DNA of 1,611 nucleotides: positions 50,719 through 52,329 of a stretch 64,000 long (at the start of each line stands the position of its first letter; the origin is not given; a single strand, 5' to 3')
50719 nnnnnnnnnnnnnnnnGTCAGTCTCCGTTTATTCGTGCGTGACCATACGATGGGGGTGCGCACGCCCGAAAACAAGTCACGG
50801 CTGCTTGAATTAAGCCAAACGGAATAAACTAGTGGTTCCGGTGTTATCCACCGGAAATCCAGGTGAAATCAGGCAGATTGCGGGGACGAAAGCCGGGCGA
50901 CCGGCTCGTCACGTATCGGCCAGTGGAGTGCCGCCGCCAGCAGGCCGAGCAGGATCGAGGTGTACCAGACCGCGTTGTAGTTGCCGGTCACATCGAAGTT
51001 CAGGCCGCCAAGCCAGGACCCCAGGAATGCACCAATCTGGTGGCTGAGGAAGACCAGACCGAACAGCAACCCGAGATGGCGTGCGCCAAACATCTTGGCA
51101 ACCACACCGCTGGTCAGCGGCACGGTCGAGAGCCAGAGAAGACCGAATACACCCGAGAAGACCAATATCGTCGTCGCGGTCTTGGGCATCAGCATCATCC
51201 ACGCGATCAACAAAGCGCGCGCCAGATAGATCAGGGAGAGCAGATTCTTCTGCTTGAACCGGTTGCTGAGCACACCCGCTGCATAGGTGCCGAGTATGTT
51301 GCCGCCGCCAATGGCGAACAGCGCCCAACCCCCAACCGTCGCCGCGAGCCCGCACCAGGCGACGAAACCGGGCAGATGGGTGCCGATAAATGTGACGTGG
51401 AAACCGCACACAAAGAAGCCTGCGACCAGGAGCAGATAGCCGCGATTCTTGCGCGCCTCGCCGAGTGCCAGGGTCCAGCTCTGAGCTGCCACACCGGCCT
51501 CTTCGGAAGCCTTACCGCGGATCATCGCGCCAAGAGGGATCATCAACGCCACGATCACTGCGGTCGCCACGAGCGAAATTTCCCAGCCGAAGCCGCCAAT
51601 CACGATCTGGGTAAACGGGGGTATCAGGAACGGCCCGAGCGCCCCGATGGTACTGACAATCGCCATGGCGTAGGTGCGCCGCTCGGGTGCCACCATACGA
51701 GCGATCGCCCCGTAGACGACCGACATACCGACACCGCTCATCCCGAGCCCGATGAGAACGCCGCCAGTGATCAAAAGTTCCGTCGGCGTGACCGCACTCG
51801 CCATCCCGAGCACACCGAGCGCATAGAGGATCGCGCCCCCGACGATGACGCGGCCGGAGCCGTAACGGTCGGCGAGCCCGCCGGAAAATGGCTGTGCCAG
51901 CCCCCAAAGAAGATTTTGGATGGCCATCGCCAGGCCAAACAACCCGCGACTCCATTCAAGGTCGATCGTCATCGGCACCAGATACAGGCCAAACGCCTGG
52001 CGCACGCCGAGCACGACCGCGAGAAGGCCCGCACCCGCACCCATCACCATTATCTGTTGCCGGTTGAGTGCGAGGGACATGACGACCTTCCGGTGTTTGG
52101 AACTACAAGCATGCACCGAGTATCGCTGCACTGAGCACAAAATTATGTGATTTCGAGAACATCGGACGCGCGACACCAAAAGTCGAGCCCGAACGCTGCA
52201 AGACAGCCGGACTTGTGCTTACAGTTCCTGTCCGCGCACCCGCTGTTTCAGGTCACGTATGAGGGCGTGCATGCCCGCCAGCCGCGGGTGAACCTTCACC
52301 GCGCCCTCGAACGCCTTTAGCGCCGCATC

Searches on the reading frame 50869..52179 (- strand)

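Call 7: search_protein_families(library=ncbifam, proteins=[window:50869-52179:-])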
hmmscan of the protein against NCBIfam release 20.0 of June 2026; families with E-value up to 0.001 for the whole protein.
window:50869-52179:- (436 aa): 11 families
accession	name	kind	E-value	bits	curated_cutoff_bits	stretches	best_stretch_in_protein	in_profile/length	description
NF049980.1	SfMCT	equivalog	1.2e-26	93.3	320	1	49-410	7-377/378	L-lactate MFS transporter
TIGR00890.1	2A0111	subfamily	2.8e-12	46.3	374.85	1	49-410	8-370/377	oxalate/formate antiport family MFS transporter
TIGR00880.1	2_A_01_02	superfamily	3.3e-11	43.5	131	1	86-213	8-130/141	multidrug resistance protein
TIGR04259.1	oxa_formateAnti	equivalog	2e-08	33.5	335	1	48-418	7-387/405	oxalate/formate MFS antiporter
NF038246.1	bile_salt_MFS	equivalog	2.8e-07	29.8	400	1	67-411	29-392/408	conjugated bile salt MFS transporter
NF007782.0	PRK10473.1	subfamily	8e-07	28.4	417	1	64-219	20-176/394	MdtL family multidrug efflux MFS transporter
TIGR00895.1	2A0115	subfamily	3e-06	26.4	418.55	1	232-392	236-395/398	aromatic acid/H+ symport family MFS transporter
TIGR00892.1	2A0113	subfamily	3.9e-06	25.9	586.1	1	95-417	70-414/455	monocarboxylate transporter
NF033733.1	MFS_ArsK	equivalog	5.3e-06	25.5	400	1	62-348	22-311/388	arsenite efflux MFS transporter ArsK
NF008650.1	PRK11646.1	equivalog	0.00011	21.3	469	1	53-149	20-115/400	multidrug efflux MFS transporter MdtH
TIGR00881.1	2A0104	subfamily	0.00057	19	407.75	1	59-217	10-166/379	phosphoglycerate transporter protein PgtP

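Call 8: search_protein_families(library=pfam, proteins=[window:50869-52179:-])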
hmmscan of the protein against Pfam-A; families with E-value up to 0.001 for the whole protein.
window:50869-52179:- (436 aa): 1 family
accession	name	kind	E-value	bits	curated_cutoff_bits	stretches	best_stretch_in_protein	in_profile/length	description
PF07690.21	MFS_1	-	7.7e-39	134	33.4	2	55-344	7-306/347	Major Facilitator Superfamily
